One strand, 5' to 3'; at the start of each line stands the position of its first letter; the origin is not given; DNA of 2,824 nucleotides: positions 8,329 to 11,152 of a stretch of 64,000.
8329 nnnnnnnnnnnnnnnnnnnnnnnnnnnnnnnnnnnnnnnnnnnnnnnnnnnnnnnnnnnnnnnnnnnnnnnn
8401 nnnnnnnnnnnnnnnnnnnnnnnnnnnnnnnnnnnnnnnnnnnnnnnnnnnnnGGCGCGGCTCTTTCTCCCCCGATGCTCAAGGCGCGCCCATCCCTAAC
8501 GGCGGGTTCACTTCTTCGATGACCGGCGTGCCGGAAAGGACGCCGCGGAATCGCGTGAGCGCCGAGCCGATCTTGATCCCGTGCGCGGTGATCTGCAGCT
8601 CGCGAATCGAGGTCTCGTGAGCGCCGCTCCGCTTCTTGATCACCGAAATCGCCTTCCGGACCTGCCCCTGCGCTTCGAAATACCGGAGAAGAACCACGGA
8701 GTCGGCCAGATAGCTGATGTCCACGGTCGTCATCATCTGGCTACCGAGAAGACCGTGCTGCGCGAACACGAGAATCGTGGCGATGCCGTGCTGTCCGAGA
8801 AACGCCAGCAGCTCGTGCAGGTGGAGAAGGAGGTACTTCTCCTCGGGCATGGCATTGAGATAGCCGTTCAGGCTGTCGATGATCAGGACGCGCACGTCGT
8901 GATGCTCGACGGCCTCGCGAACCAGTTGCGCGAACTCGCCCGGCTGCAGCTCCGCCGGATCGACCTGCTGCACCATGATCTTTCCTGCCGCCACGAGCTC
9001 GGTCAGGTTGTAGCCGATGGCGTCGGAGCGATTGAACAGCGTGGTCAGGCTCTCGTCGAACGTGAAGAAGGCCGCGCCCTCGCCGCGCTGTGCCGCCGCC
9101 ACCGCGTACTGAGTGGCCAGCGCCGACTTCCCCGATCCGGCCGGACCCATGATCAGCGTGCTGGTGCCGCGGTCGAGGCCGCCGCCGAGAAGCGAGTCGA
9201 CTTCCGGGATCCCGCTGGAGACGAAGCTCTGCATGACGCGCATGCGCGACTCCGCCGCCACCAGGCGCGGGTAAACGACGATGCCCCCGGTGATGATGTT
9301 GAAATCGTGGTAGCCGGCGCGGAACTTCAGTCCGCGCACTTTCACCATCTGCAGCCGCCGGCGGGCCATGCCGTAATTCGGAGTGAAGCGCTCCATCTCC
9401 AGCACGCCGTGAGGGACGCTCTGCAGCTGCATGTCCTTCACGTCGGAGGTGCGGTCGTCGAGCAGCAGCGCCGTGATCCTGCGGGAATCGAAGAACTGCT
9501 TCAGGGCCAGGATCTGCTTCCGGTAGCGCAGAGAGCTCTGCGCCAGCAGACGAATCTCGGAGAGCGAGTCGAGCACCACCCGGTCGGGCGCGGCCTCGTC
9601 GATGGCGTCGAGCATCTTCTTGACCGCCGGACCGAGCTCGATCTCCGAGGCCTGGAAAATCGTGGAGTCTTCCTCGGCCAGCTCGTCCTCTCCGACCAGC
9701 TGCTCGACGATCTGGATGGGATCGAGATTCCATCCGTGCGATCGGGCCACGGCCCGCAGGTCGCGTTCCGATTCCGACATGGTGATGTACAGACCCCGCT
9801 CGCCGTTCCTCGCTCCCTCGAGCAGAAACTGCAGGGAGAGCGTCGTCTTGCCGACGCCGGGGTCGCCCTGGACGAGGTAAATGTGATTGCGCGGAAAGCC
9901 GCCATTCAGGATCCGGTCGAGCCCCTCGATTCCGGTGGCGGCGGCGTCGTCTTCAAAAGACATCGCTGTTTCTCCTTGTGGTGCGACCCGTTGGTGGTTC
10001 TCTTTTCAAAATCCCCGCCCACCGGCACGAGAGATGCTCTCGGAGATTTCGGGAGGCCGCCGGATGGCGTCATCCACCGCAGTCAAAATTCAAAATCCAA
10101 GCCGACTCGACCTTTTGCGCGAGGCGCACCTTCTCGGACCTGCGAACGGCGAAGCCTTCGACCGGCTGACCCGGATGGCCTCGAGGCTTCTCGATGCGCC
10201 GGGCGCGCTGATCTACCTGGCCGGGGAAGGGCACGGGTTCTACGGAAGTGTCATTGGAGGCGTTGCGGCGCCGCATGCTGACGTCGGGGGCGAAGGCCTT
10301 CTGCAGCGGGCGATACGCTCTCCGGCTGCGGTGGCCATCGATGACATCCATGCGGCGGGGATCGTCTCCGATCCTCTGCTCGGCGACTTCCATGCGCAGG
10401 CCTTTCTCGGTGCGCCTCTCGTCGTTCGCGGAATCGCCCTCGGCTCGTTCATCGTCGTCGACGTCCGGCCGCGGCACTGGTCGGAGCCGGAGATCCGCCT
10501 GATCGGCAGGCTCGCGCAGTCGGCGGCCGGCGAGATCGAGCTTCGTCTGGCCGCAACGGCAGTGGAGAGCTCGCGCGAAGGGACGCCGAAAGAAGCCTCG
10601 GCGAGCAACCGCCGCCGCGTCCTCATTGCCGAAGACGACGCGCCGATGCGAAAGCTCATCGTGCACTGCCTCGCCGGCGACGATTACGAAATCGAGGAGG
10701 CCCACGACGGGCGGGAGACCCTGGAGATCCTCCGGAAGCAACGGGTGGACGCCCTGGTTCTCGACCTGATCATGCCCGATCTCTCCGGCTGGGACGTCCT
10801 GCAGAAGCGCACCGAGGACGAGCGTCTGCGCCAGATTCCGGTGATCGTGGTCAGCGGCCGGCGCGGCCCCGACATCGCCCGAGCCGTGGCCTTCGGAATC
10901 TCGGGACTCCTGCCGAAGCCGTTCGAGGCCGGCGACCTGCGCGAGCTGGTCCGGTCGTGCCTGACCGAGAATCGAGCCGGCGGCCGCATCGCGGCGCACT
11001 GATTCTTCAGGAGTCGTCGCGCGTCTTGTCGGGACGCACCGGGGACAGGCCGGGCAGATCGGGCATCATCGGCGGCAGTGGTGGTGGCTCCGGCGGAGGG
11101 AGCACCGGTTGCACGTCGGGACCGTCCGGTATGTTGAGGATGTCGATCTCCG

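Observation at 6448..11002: KaiC operon wired to pseudo-receiver domains: kaiC, hybrid histidine kinase with N-terminal pseudo-receiver, atypical Glu-receiver, with a divergent GAF-response regulator and no kaiA/kaiB in the window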

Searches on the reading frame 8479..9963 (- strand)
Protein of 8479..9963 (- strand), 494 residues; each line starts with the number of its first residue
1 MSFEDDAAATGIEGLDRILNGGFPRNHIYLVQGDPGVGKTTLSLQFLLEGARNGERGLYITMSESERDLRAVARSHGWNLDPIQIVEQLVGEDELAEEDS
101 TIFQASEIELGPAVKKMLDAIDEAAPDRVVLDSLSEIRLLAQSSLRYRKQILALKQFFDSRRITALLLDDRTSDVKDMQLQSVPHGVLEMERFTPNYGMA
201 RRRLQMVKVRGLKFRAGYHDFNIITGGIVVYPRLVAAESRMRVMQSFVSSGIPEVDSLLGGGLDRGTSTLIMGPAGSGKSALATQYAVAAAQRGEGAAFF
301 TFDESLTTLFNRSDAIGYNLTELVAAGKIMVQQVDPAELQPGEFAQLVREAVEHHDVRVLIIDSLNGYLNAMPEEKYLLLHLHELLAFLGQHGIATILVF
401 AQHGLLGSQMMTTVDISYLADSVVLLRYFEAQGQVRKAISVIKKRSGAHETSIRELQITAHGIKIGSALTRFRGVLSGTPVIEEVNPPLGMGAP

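Call 3: search_protein_families(library=pfam, proteins=[window:8479-9963:-], max_evalue=0.01)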
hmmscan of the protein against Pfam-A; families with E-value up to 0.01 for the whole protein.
window:8479-9963:- (494 aa): 29 families (the best 25 are shown)
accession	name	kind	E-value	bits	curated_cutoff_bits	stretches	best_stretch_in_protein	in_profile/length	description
PF06745.19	ATPase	-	1.2e-79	267.3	26.6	2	9-233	2-229/231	KaiC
PF13481.12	AAA_25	-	7e-20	71.9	27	2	246-371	13-158/195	AAA domain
PF13191.12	AAA_16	-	8.4e-11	43.1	32.6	2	265-366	23-142/167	AAA ATPase domain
PF00154.27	RecA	-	8.8e-11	42.2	27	2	246-365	31-139/262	recA bacterial DNA recombination protein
PF03796.21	DnaB_C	-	1.6e-10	41.2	27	2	248-366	2-111/255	DnaB-like helicase C terminal domain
PF13401.12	AAA_22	-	5.4e-10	40.1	27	1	267-402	6-124/130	AAA domain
PF24883.2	NPHP3_N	-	2e-08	35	24.8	1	26-139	22-151/164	Nephrocystin 3, N-terminal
PF20720.3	nSTAND3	-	3e-08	34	27.2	1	25-73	16-61/155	Novel STAND NTPase 3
PF01695.23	IstB_IS21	-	3.1e-08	33.9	24.1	0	268-335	94-160/238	IstB-like ATP binding protein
PF05729.18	NACHT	-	3.9e-08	33.7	26.7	1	270-376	4-104/167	NACHT domain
PF25199.1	nSTAND_NTPase5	-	8.3e-08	32.6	34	1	265-360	40-129/145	Novel STAND NTPase 5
PF05625.17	PAXNEB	-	8.9e-08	32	28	1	245-272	16-43/366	PAXNEB protein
PF13479.12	AAA_24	-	1e-07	32.5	27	1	267-370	3-78/195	AAA domain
PF09848.15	SLFN-g3_helicase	-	1.6e-06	28.1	24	0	27-67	2-44/354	Schlafen group 3, DNA/RNA helicase domain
PF08423.17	Rad51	-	1.7e-06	28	22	0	248-300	8-65/244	Rad51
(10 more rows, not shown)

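Call 4: search_protein_families(library=ncbifam, proteins=[window:8479-9963:-], max_evalue=0.01)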
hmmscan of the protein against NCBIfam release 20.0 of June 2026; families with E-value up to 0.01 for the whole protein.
window:8479-9963:- (494 aa): 34 families (the best 25 are shown)
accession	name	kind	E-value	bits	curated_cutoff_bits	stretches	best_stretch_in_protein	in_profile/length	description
NF006799.0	PRK09302.1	equivalog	1.2e-82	278.2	408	1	8-482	13-488/515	circadian clock protein KaiC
TIGR02655.1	circ_KaiC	equivalog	6.5e-52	176.8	546.25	1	9-481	4-477/484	circadian clock protein KaiC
TIGR03880.1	KaiC_arch_3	hypoth_equivalog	5.5e-46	156.9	249.45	2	11-231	1-218/224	KaiC domain-containing protein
TIGR03877.1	thermo_KaiC_1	hypoth_equivalog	4.5e-41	140.9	307.25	2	9-233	5-235/238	KaiC domain-containing protein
TIGR03881.1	KaiC_arch_4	hypoth_equivalog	2.5e-40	138.6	247.8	2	9-221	4-218/231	KaiC domain-containing protein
NF004723.0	PRK06067.1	subfamily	5.6e-24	85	194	2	240-451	8-219/243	flagellar accessory protein FlaH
NF052589.1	ArlH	equivalog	2.1e-23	83.3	215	2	253-446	7-202/229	archaellum protein ArlH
TIGR00416.1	sms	equivalog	9e-21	74.1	403.05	2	9-137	77-182/454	DNA repair protein RadA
NF006861.0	PRK09361.1-1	equivalog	3.9e-19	69.1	278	2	245-369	2-126/235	DNA repair and recombination protein RadB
TIGR02237.1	recomb_radB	equivalog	1.7e-18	67.2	172.4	2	255-463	1-209/210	DNA repair and recombination protein RadB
TIGR03878.1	thermo_KaiC_2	hypoth_equivalog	5.3e-15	55.4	232.2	2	261-372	31-147/259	KaiC domain-containing protein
NF006320.0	PRK08533.1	equivalog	1.5e-12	47.6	215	1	254-444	12-201/230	flagellar accessory protein FlaH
TIGR03600.1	phage_DnaB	exception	1.7e-12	47.1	498.65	2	9-84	178-255/421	phage replicative helicase, DnaB family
NF004629.0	PRK05973.1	equivalog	3.4e-12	45.9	156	2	27-95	65-133/237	DNA helicase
TIGR02012.1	tigrfam_recA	equivalog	3.3e-11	43.1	325.3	2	246-338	34-119/321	recombinase RecA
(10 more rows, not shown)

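Call 14: find_related_loci(query=window:8479-9963:-, collection=genome_contigs, flank=6000)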
Query window:8479-9963:- (494 aa) in genome_contigs; peptide patterns used: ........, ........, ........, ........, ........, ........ (x = any residue, [..] = any of these).
122 stretches matched a pattern; 25 encode a relative of the query (tblastn E <= 1e-3); 25 distinct loci.
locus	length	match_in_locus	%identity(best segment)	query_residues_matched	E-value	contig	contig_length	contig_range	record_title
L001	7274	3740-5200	85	1-487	0e+0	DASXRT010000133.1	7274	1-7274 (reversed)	MAG TPA_asm: Thermoanaerobaculia bacterium isolate SMAG_U4647 k141_1286788, whole genome shotgun sequence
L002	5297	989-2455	81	1-488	0e+0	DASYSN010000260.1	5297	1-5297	MAG TPA_asm: Thermoanaerobaculia bacterium isolate SMAG_U4539 k141_1443844, whole genome shotgun sequence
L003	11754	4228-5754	79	1-494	0e+0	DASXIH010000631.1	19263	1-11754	MAG TPA_asm: Thermoanaerobaculia bacterium isolate SMAG_U5216 k141_368448, whole genome shotgun sequence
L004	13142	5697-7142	55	6-488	9e-174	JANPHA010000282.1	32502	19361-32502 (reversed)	MAG: Burkholderiales bacterium isolate VAR_69_metabat_251 VAR_69_k141_5023977, whole genome shotgun sequence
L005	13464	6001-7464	54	10-482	2e-170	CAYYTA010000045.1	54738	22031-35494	MAG TPA_asm: uncultured Caulobacteraceae bacterium isolate binchicken_co84_479 genome assembly, contig: k141_1532278, wh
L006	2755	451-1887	54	10-482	0e+0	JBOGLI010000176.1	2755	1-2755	MAG: Terriglobales bacterium isolate TC-S_metawrap_bin.27 k127_48106, whole genome shotgun sequence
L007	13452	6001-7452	54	1-483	2e-169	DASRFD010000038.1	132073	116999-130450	MAG TPA_asm: Nevskia sp. isolate SMAG_U10023 k141_1852600, whole genome shotgun sequence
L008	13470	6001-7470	52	5-493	5e-166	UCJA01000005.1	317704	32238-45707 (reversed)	Rhizobiales bacterium isolate AFS087364 genome assembly, contig: contig_5, whole genome shotgun sequence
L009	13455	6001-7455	53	8-489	4e-163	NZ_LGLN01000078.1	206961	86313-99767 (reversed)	Pseudomonas syringae pv. cilantro strain 0788_9 Pci07889_Scaffold086, whole genome shotgun sequence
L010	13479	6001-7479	52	2-489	1e-161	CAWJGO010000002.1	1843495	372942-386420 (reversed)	MAG: uncultured proteobacterium isolate MFD04935.bin.1.171 genome assembly, contig: contig_7439, whole genome shotgun se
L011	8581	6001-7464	55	8-480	6e-161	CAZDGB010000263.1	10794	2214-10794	MAG TPA_asm: uncultured Planctomycetaceae bacterium isolate SRP302895_co1_441 genome assembly, contig: NODE_12140_length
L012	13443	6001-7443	52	3-481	5e-160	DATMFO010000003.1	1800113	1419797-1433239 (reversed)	MAG TPA_asm: Steroidobacteraceae bacterium isolate SMAG_U13465 k141_168639, whole genome shotgun sequence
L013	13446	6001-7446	54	5-481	6e-160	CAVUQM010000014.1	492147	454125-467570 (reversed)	MAG: uncultured proteobacterium isolate MFD01633.bin.2.186 genome assembly, contig: contig_46228, whole genome shotgun s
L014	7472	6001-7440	54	10-483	3e-159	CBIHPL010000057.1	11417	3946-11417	MAG TPA_asm: uncultured Asticcacaulis sp. isolate SRR18156202_concoct_47 genome assembly, contig: ERZ27336864.1153, whol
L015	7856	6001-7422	52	10-480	1e-158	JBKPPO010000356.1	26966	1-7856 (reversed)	MAG: Pseudomonadota bacterium isolate GS_EKS_MAG_00100 GS_EKS_000000660424, whole genome shotgun sequence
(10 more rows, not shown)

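Call 26: search_solved_structures(query=window:8479-9963:-, max_evalue=1e-10, show_alignments=2)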
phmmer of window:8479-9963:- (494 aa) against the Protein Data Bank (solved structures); distinct sequences matched with E-value up to 1e-10: 47.
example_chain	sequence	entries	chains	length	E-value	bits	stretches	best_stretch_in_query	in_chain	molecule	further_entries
8zn5_B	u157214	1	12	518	3.1e-58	201.3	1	8-481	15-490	KaiC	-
7dy1_A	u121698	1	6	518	1.3e-49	172.9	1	8-482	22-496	Circadian clock protein kinase KaiC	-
4o0m_A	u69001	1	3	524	1.4e-49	172.8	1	8-482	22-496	Circadian clock protein kinase KaiC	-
5jwq_A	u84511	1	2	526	5e-49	170.9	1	8-482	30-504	Circadian clock protein kinase KaiC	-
8jon_A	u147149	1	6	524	9.2e-49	170.1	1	9-481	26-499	Circadian clock oscillator protein KaiC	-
8zn7_D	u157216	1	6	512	9.4e-48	166.7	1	9-480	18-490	KaiC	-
8zn6_F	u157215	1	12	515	1e-47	166.7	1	9-481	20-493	KaiC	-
8db3_A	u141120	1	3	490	1.2e-47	166.4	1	8-479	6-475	Circadian clock protein KaiC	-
8dba_A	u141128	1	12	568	1.9e-47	165.7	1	8-479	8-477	Circadian clock protein KaiC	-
8fwi_A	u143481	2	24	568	6.8e-47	163.9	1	8-479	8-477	Circadian clock protein KaiC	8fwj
7dyk_A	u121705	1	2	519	8.1e-44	153.8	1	10-481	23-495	Circadian clock protein kinase KaiC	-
1u9i_A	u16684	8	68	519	1.1e-43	153.3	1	10-481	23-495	KaiC | Circadian clock protein kinase kaiC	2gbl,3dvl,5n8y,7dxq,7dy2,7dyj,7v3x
3jzm_A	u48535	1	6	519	1.1e-43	153.3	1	10-481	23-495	Circadian clock protein kinase kaiC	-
7dyi_A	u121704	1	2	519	1.1e-43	153.3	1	10-481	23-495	Circadian clock protein kinase KaiC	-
1tf7_A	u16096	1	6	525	1.2e-43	153.3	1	10-481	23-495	KaiC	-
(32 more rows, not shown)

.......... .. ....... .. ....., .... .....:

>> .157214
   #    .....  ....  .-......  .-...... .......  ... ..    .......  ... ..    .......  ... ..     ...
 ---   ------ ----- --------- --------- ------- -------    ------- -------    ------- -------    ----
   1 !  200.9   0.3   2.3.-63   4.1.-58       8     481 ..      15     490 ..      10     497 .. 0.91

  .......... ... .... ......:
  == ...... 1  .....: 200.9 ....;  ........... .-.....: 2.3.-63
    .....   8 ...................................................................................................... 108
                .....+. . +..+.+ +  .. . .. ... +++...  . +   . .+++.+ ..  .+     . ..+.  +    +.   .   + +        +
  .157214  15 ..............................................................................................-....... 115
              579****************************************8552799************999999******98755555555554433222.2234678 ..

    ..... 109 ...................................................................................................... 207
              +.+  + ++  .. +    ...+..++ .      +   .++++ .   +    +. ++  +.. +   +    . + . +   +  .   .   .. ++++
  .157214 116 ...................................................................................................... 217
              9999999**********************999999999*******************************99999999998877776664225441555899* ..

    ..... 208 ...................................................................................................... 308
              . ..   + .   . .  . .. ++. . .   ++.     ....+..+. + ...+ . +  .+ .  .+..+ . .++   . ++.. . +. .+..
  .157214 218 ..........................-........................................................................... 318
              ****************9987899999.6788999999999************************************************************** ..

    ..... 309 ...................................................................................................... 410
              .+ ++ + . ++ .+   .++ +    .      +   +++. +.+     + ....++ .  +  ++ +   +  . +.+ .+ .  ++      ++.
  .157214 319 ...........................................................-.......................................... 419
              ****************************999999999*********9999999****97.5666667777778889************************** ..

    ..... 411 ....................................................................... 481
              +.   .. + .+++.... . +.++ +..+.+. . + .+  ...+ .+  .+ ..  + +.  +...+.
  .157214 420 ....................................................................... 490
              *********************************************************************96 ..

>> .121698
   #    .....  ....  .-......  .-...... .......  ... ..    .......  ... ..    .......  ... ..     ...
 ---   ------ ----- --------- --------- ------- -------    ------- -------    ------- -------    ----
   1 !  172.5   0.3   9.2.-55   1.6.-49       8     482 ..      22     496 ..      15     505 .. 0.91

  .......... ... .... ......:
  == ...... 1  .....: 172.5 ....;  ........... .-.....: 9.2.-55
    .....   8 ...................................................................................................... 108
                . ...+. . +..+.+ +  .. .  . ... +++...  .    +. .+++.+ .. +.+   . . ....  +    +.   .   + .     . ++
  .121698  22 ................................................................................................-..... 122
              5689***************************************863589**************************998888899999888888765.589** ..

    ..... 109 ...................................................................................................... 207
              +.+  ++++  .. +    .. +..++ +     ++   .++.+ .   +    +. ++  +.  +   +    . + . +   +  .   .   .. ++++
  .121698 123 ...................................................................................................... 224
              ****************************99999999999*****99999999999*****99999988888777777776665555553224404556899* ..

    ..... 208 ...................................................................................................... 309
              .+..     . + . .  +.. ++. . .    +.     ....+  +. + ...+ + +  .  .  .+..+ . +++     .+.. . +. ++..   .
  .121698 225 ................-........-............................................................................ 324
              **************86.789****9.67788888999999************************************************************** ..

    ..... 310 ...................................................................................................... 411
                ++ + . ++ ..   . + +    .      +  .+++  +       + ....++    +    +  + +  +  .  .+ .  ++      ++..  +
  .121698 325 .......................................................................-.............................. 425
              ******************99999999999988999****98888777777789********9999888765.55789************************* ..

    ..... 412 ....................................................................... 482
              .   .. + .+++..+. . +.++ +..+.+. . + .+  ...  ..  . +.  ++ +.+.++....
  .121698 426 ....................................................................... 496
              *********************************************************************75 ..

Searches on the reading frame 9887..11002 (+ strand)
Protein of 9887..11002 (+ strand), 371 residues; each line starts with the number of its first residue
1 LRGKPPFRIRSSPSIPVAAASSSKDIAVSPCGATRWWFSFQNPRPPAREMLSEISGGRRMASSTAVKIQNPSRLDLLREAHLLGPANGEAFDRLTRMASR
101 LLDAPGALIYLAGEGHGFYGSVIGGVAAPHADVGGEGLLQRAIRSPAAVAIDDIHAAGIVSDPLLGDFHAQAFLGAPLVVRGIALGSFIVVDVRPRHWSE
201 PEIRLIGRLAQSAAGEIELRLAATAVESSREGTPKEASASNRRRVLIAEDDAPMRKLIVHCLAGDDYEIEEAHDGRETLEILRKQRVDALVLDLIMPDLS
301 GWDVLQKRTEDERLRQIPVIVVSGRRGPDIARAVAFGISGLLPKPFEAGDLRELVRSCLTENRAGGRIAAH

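Call 3: search_protein_families(library=pfam, proteins=[window:9887-11002:+], max_evalue=0.01)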
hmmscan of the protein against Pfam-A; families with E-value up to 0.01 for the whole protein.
window:9887-11002:+ (371 aa): 3 families
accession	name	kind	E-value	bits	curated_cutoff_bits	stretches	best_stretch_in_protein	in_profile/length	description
PF00072.30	Response_reg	-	1.5e-21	77.1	30.2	1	245-355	1-110/111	Response regulator receiver domain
PF01590.32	GAF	-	5e-13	50.2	22.4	1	89-217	4-133/133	GAF domain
PF13185.12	GAF_2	-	4.6e-07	30.6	28.6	1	89-214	6-132/136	GAF domain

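Call 4: search_protein_families(library=ncbifam, proteins=[window:9887-11002:+], max_evalue=0.01)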
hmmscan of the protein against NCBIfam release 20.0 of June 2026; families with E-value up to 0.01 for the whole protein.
window:9887-11002:+ (371 aa): 85 families (the best 25 are shown)
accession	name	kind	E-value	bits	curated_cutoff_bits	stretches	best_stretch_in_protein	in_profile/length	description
NF045717.1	DVU0259_DivK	exception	9.8e-18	64.4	160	1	243-359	3-116/117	DVU0259 family response regulator domain-containing protein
TIGR02154.1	PhoB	equivalog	7e-15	55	296.2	1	243-359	3-120/226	phosphate regulon transcriptional regulator PhoB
NF007969.0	PRK10693.1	equivalog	3.1e-14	52.7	329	1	243-360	8-125/337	two-component system response regulator RssB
NF041733.1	resp_reg_CseB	equivalog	4.5e-14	52.4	350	1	244-361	2-117/228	two-component system response regulator CseB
NF007135.0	PRK09581.1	equivalog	8.2e-14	51.2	474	1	244-357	4-118/457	PleD family two-component system response regulator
NF046026.1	HisKinCckACaul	equivalog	1.5e-13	49.8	1000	1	224-359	542-676/678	cell cycle histidine kinase CckA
NF041866.1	EpsW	equivalog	1.9e-13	50.2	200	1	241-362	4-128/131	exopolysaccharide biosynthesis response regulator EpsW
NF046020.1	HisKinCckABruc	equivalog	4e-13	48.1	1000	1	221-359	728-867/868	cell cycle histidine kinase CckA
NF006900.1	PRK09390.1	equivalog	4.6e-13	49.2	255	1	241-363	3-124/203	response regulator FixJ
NF045991.1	RespRegCtrARhodob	equivalog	5.5e-13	49.2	350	1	244-352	2-109/224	response regulator transcription factor CtrA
NF033120.0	vanR_FM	exception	1e-12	48.2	460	1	244-350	5-109/231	vancomycin resistance response regulator transcription factor, VanR-F/VanR-M family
NF045944.1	ResRegRpaBCyano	equivalog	2.5e-12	46.7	330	1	246-360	1-113/229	response regulator transcription factor RpaB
NF008296.0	PRK11083.1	equivalog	2.9e-12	46.5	273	1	242-360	3-119/228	two-component system response regulator CreB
NF046022.1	RespRegCpdRBruc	equivalog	3.5e-12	46.4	180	1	244-350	3-108/120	cell cycle two-component system response regulator CpdR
NF007005.1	PRK09468.1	equivalog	4.2e-12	46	331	1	242-359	3-119/237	osmolarity response regulator transcription factor OmpR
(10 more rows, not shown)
